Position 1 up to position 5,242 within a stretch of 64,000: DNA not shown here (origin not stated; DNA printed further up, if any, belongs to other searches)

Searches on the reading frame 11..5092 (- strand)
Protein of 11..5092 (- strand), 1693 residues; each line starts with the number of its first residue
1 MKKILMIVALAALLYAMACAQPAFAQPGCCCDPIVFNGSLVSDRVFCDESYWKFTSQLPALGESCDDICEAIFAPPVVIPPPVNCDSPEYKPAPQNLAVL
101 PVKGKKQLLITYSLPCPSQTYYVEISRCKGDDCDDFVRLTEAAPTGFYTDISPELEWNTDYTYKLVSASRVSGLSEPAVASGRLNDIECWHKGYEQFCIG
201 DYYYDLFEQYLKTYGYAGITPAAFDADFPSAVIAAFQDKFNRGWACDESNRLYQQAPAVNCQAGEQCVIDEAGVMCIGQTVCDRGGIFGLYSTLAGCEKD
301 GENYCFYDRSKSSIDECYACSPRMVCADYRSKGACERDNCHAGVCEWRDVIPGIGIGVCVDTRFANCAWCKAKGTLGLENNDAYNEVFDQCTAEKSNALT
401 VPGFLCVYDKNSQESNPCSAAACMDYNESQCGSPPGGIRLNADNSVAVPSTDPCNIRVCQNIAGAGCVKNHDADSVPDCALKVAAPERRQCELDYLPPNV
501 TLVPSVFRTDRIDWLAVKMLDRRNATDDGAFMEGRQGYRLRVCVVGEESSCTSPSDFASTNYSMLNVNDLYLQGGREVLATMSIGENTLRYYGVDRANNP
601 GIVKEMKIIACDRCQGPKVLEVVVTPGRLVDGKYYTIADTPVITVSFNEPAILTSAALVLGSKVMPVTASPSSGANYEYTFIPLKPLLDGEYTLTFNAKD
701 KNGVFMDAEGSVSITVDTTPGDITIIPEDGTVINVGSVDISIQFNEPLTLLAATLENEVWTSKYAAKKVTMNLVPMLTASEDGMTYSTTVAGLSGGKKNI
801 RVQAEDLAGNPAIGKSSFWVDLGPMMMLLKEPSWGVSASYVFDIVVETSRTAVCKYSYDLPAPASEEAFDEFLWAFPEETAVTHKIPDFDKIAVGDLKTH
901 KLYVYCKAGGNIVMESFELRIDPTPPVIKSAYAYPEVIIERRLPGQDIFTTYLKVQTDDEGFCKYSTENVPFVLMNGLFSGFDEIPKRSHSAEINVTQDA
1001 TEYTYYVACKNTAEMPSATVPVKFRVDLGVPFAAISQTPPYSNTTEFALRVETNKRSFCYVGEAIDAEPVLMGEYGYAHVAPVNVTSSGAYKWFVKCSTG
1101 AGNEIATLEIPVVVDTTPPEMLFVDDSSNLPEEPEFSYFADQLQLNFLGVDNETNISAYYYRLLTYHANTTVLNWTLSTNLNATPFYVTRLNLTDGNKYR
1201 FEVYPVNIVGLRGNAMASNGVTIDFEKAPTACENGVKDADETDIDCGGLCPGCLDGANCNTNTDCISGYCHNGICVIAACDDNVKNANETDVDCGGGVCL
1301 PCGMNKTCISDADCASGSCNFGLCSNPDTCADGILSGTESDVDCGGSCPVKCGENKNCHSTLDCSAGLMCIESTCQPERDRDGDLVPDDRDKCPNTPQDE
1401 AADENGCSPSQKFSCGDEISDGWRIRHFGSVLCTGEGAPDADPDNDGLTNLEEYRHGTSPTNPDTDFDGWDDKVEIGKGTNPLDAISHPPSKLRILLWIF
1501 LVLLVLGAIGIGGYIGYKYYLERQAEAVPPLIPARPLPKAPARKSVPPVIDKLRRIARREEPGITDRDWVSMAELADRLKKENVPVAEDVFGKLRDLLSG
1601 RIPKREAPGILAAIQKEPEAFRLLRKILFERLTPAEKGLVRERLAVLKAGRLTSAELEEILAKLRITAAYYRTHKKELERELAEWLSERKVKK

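Call 43: search_protein_families(library=pfam, proteins=[window:11-5092:-], max_evalue=0.001)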
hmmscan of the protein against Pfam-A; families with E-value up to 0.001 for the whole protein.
window:11-5092:- (1693 aa): 2 families
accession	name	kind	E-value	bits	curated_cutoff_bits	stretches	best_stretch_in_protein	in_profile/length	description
PF19077.6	Big_13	-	1.2e-09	39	27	0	636-718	24-102/102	Bacterial Ig-like domain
PF18884.5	TSP3_bac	-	0.00078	19.7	25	0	1442-1463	1-22/22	Bacterial TSP3 repeat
